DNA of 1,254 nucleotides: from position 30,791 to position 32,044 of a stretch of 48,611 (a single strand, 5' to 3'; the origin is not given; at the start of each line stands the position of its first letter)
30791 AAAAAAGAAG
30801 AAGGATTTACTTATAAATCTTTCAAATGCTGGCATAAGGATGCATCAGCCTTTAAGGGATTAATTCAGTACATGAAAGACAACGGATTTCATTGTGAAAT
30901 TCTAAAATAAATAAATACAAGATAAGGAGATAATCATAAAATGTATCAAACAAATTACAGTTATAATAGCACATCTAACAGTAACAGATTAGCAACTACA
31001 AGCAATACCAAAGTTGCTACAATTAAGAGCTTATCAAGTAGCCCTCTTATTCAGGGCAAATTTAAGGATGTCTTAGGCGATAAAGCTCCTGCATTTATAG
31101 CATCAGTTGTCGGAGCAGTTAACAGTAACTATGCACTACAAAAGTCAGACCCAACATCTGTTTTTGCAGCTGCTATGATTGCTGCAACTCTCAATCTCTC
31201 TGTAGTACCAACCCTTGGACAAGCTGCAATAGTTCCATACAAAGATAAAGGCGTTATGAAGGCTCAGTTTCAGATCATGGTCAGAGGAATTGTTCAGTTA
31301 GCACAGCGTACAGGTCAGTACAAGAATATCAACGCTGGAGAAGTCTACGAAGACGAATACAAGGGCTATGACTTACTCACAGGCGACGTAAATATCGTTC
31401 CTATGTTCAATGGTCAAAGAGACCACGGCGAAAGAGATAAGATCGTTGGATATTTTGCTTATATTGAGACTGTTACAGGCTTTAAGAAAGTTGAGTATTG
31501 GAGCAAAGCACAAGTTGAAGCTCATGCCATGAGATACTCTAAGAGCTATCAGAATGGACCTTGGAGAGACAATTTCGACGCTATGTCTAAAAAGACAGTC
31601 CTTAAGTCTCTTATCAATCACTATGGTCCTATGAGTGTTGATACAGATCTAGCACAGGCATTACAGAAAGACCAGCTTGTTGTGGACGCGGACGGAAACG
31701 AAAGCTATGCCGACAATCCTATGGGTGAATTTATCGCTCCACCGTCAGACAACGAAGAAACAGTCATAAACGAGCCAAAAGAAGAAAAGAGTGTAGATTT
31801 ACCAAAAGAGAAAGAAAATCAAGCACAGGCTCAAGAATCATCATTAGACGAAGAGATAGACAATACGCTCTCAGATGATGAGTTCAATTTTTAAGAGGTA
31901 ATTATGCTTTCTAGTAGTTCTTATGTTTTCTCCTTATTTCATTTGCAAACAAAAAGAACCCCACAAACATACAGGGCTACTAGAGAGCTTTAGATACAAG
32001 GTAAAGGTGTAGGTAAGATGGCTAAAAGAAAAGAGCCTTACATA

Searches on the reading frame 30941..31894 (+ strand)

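Call 90: search_protein_families(library=pfam, proteins=[window:30941-31894:+], max_evalue=0.001)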
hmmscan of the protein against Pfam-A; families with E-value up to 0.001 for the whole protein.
window:30941-31894:+ (317 aa): 1 family
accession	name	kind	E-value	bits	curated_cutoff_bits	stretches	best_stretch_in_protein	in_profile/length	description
PF03837.19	RecT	-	5.4e-48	163.6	24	1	52-248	3-188/198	RecT family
